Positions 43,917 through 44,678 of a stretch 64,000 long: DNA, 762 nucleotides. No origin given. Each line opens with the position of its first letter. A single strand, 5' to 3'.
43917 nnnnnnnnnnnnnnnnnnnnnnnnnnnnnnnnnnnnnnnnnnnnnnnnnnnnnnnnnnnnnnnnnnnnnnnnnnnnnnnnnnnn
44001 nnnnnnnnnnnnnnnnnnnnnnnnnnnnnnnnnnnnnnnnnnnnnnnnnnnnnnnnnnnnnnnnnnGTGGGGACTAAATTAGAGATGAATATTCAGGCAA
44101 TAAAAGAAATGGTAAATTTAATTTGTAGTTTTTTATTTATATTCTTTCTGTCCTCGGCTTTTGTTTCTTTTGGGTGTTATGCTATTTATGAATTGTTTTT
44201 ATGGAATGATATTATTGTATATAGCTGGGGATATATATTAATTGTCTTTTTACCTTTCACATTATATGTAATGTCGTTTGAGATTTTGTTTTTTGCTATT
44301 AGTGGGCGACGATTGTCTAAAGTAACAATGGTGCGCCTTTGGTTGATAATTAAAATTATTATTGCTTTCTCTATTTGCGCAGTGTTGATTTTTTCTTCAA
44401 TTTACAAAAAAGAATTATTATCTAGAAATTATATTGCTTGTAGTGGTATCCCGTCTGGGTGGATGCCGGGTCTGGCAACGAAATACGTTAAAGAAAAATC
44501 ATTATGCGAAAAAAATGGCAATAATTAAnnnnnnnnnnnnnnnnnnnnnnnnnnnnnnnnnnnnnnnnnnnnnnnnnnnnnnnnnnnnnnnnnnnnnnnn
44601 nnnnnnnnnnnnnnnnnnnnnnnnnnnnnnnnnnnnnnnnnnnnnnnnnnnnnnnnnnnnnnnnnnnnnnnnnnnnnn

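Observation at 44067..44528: Extremely AT-rich small four-helix membrane protein between the toxin cassette and tssF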

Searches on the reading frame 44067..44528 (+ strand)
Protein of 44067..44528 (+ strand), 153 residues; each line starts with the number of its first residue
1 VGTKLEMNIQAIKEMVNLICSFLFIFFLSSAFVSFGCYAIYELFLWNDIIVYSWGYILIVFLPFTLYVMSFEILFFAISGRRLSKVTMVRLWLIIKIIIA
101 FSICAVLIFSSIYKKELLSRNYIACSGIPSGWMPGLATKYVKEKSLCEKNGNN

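Call 7: search_protein_families(library=pfam, proteins=[window:44067-44528:+], max_evalue=1)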
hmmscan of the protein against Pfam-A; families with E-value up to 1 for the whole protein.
window:44067-44528:+ (153 aa): 2 families
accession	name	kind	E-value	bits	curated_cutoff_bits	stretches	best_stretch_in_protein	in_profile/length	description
PF24358.1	ABCC10_N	-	0.0016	18.4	26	1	17-118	77-174/200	ABCC10 N-terminal domain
PF10476.14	DUF2448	-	0.13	12.5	24.5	1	92-143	22-68/205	Protein of unknown function C-terminus (DUF2448)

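Call 8: search_protein_families(library=ncbifam, proteins=[window:44085-44528:+], max_evalue=1)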
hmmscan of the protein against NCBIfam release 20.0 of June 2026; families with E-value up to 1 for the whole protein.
window:44085-44528:+ (147 aa): 1 family
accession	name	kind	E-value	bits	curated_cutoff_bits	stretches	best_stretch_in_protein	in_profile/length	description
NF045937.1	MSC_0624_12TM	equivalog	0.16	10.5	70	1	15-105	84-171/445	MSC_0624 family F1-like ATPase-associated membrane protein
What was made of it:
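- Tried and rejected: Direct Pfam and NCBIfam scans of the ORF gave only sub-threshold noise: ABCC10_N, DUF2448 and MSC_0624 (calls 7, 8).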

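Call 9: search_solved_structures(query=window:44085-44528:+, max_evalue=10)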
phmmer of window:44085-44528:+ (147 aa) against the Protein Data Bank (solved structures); distinct sequences matched with E-value up to 10: 1.
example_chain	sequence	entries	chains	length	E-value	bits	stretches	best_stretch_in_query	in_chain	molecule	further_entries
7ocy_A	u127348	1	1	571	0.45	13.9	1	64-138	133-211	ABC transporter ATP-binding protein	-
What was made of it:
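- Tried and rejected: A PDB sequence search gave nothing meaningful (call 9).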

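Call 10: find_homologous_proteins(query=window:44085-44528:+, max_evalue=0.001)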
Query window:44085-44528:+ (147 aa): 24 proteins with E <= 0.001 among 64 candidates.
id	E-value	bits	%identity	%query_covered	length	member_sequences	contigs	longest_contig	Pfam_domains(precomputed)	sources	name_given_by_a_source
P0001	2.8e-85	302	97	100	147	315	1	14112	PF06836.19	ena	-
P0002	3.0e-77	276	87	100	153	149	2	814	PF06836.19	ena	-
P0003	2.2e-75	270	85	100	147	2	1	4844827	PF06836.19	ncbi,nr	ncbi:DUF1240 domain-containing protein [Escherichia coli]|nr:DUF1240 domain-containing protein [Esch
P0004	7.8e-74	265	84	100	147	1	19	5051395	PF06836.19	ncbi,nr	ncbi:DUF1240 domain-containing protein [Escherichia coli]|nr:DUF1240 domain-containing protein [Esch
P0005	9.8e-74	264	83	100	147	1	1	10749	PF06836.19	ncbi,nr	ncbi:DUF1240 domain-containing protein [Escherichia coli]|nr:DUF1240 domain-containing protein [Esch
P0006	2.8e-72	260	83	100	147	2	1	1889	PF06836.19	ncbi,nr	ncbi:DUF1240 domain-containing protein [Escherichia coli]|nr:DUF1240 domain-containing protein [Esch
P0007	3.8e-70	253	83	98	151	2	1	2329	PF06836.19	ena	-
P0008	7.0e-70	252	91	86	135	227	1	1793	PF06836.19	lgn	-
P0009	5.2e-68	246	81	100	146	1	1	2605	PF06836.19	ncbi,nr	ncbi:DUF1240 domain-containing protein [Escherichia coli]|nr:DUF1240 domain-containing protein [Esch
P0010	6.4e-62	226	77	97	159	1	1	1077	PF06836.19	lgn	-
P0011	3.6e-60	220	83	87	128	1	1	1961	PF06836.19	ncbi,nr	ncbi:DUF1240 domain-containing protein, partial [Escherichia coli]|nr:DUF1240 domain-containing prot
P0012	5.4e-60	220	85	85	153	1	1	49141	PF06836.19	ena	-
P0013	2.0e-59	218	99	75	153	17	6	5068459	-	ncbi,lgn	-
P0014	1.6e-58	215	96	71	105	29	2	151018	PF06836.19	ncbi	ncbi:DUF1240 domain-containing protein, partial [Escherichia coli]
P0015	3.2e-57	211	81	86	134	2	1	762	PF06836.19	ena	-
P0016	4.6e-57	210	73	100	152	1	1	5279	PF06836.19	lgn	-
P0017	5.4e-57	210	73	95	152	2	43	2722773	PF06836.19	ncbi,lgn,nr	ncbi:Uncharacterised protein [Shigella dysenteriae]|nr:Uncharacterised protein [Shigella dysenteriae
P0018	1.4e-52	196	90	71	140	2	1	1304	PF06836.19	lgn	-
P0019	6.8e-52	193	94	66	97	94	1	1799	PF06836.19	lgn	-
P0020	1.1e-51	193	76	86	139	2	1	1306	PF06836.19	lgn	-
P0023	5.9e-45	171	96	58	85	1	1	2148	PF06836.19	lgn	-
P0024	1.5e-26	111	76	52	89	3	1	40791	PF06836.19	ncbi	ncbi:hypothetical protein ACQQ6M_000920, partial [Shigella dysenteriae]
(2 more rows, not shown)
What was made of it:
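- On DUF1240 (PF06836) / Tmi immunity family: Precomputed PF06836.19 hits are recorded for the 97%-identical P0001 and most close relatives (call 10).
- A 97%-identical protein and most close homologues carry precomputed PF06836 hits (call 10).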

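Call 18: search_protein_representatives(protein=window:44085-44528:+)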
Query: 147 residues. Proteins with E-value up to 0.001 (for the whole library): 62; up to 1e-10: 16; up to 1e-30: 2. The best 62 are listed.
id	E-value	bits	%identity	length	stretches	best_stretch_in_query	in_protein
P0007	1.2e-70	252.6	84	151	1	1-144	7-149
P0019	2.2e-52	193.4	95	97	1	52-147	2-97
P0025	1.2e-21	93.6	85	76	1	96-147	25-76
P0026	1.0e-15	74.5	33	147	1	11-144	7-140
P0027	8.6e-13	64.9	33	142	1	13-145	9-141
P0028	2.7e-12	63.3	34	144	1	7-144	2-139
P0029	3.6e-12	62.9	36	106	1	46-143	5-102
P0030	4.7e-12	62.5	31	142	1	15-144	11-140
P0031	5.0e-12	62.5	33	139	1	16-143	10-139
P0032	1.6e-11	60.8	37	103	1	45-142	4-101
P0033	1.7e-11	60.8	31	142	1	6-143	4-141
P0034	2.0e-11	60.5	34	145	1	27-143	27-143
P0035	3.2e-11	59.8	33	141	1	11-144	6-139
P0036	3.8e-11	59.6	35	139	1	15-141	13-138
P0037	3.8e-11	59.6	34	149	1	6-141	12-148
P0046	4.7e-09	52.8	25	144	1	8-142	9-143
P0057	1.4e-07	48.0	28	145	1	26-145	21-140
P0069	2.8e-06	43.8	31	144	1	6-142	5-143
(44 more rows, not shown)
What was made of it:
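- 44085..44528 (+): Orphan Tmi/DUF1240-family immunity gene, 147 aa. The maximal ORF starts at GTG 44067 (153 aa). Homologues and precomputed PF06836 hits (calls 10, 18).
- On DUF1240 (PF06836) / Tmi immunity family: phmmer finds 62 representatives at E<=1e-3 and 16 at E<=1e-10 (call 18).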

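Call 37: predict_structure(alignment_id=A2)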
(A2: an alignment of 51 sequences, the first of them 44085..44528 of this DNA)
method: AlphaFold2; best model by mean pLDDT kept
length: 147 residues; sequences in the alignment: 51
mean_pLDDT: 92.1   pTM: 0.80
mean pLDDT of the five models: 92.1, 88.7, 87.9, 87.8, 86.6
residues with pLDDT >= 90: 123; 70-90: 17; 50-70: 5; < 50: 2
segments of 3 or more residues with pLDDT < 50: none
pLDDT, mean of each block of 10 residues (from residue 1): 89 96 96 96 94 96 95 95 97 98 97 94 77 92 61
secondary structure, 60 per line:
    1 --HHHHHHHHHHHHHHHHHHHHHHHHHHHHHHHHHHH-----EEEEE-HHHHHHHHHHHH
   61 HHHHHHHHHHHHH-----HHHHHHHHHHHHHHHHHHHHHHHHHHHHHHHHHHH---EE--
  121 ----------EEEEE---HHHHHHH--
elements in order: H3-37 E43-47 H49-73 H79-113 E131-135 H139-145
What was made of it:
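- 44085..44528 (+): AF2 model with three TM helices (call 37).
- On DUF1240 (PF06836) / Tmi immunity family: AF2 helices at 3-37, 49-73 and 79-113, pLDDT 92 (call 37).
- Checked: It also gives a small beta cap (43-47, 131-135) and a short non-hydrophobic C-terminal helix at 139-145 (call 37).
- AF2 pLDDT is 92 (call 37). The AF2 model is confident (call 37).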

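Call 41: find_encoding_contigs(protein=P0026, flank=5000, max_places=3)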
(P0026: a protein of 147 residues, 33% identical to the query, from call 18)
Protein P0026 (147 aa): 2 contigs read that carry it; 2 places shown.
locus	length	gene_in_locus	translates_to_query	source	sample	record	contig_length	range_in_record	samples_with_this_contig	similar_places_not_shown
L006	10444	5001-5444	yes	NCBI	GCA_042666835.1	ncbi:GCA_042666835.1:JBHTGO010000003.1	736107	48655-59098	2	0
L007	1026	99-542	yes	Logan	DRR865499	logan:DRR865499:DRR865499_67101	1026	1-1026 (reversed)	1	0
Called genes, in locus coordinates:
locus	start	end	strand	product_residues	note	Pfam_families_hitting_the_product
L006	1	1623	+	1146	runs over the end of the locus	PF06761:IcmF-related, PF21070:IcmF_helical, PF06744:IcmF_C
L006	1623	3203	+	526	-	PF06812:ImpA_N, PF16989:T6SS_VasJ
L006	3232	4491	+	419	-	PF05488:PAAR_motif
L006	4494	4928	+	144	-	PF06836:DUF1240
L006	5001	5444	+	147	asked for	PF06836:DUF1240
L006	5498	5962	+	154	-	PF06836:DUF1240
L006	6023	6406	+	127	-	PF06836:DUF1240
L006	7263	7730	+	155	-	-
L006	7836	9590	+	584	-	PF05947:T6SS_TssF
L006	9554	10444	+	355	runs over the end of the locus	PF06996:T6SS_TssG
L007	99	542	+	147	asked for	PF06836:DUF1240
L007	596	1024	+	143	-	?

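Call 42: find_encoding_contigs(protein=P0030, flank=5000, max_places=3)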
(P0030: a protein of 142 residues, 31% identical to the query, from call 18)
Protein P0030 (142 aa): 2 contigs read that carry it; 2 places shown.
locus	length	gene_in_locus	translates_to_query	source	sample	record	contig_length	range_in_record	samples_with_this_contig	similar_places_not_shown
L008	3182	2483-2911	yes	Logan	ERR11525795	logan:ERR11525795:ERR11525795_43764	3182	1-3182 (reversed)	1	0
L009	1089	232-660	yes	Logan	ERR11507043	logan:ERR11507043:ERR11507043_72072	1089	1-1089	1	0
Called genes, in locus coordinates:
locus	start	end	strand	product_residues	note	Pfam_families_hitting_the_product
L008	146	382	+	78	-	-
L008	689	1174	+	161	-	-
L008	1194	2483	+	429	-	-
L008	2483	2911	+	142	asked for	PF06836:DUF1240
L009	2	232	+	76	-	?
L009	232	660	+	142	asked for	PF06836:DUF1240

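Call 57: search_protein_families(library=pfam, alignment_id=A2, max_evalue=0.01)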
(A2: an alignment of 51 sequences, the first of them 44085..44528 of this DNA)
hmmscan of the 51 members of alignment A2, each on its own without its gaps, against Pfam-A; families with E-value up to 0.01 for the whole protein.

A. member 1, window:44085-44528:+ (147 aa): 1 family
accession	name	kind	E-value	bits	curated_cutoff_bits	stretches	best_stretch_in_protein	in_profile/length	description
PF24358.1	ABCC10_N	-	0.0037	17.2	26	1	13-112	79-174/200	ABCC10 N-terminal domain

B. families by the number of members that match (of 51 scanned): 6 families
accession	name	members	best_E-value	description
PF06836.17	DUF1240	35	2.2e-08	Protein of unknown function (DUF1240)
PF24358.1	ABCC10_N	2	0.0037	ABCC10 N-terminal domain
PF11028.14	TMEM260-like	1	0.0031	Protein O-mannosyl-transferase TMEM260-like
PF08019.17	EptA_B_N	1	0.0032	Phosphoethanolamine transferase EptA/EptB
PF15125.11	TMEM238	1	0.0038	TMEM238 protein family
PF00860.26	Xan_ur_permease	1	0.0059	Permease family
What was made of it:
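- On DUF1240 (PF06836) / Tmi immunity family: A direct hmmscan of the ORF against the held Pfam copy (PF06836.17) gives no hit at E<=1 (calls 7, 57). However, 35 of 51 aligned homologues hit it (best E=2.2e-8; call 57).
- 35 of 51 aligned family members hit PF06836 directly (call 57). The ORF itself does not reach E<=1 against PF06836.17 in a direct scan (calls 7, 57).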

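Call 69: find_encoding_contigs(protein=P0037, flank=4000, max_places=2)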
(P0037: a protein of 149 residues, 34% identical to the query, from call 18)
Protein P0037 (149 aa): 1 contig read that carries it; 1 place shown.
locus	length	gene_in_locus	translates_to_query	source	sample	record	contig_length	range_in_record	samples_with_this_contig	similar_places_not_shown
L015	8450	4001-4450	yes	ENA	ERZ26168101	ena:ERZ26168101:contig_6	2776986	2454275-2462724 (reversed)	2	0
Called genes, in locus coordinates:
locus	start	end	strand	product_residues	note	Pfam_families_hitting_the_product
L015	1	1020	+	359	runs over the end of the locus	PF01207:Dus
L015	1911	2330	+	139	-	-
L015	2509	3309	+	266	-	PF01609:DDE_Tnp_1 (weak)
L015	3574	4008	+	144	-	-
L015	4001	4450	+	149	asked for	PF06836:DUF1240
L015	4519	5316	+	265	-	PF13503:DUF4123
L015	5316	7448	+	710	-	PF09994:T6SS_Tle1-like_cat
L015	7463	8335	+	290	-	PF11153:DUF2931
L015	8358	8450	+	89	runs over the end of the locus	-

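Call 70: find_encoding_contigs(protein=P0046, flank=4000, max_places=2)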
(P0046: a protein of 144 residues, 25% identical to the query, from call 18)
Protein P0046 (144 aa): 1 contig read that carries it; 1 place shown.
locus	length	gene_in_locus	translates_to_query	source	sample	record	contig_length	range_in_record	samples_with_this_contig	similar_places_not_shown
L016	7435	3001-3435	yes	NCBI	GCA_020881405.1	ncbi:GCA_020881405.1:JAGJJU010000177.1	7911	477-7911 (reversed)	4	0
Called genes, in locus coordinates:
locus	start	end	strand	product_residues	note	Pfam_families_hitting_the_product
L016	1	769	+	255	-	PF13296:T6SS_Vgr, PF10106:DUF2345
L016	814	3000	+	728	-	-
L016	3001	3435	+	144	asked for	PF06836:DUF1240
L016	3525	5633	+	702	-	-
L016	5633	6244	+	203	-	-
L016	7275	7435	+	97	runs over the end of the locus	-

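Call 71: find_encoding_contigs(protein=P0057, flank=4000, max_places=2)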
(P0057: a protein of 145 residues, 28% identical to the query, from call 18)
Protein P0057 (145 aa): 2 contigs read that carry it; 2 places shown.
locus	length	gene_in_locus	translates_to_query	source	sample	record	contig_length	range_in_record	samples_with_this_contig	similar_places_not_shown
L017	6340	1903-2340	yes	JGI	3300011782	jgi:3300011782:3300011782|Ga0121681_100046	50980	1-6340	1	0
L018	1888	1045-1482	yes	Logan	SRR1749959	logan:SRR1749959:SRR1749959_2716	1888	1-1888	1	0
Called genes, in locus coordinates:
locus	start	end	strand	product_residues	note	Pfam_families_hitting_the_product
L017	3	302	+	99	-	?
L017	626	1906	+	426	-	PF05488:PAAR_motif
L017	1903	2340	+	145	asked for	PF06836:DUF1240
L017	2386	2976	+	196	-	-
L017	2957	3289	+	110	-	-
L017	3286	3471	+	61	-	-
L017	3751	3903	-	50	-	-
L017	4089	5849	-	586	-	PF11893:DUF3413, PF02995:DUF229 (faint), PF00884:Sulfatase, PF01663:Phosphodiest (faint)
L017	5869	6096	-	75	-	PF07208:DUF1414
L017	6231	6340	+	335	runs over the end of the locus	PF04245:NA37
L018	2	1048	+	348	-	?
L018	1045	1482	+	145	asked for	PF06836:DUF1240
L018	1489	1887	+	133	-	?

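Call 72: find_encoding_contigs(protein=P0069, flank=4000, max_places=2)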
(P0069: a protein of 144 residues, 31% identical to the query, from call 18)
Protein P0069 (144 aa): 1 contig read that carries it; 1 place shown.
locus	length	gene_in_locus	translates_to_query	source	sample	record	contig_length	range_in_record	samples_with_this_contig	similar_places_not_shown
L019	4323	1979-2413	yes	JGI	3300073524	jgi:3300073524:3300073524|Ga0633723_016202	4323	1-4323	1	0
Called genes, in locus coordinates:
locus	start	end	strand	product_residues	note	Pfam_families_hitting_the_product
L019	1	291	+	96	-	?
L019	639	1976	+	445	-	PF05488:PAAR_motif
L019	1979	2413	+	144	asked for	PF06836:DUF1240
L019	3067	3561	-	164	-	-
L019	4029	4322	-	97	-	?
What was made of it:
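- Synteny behind Tme effectors is conserved in unrelated contigs (calls 41, 42, 69-72).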
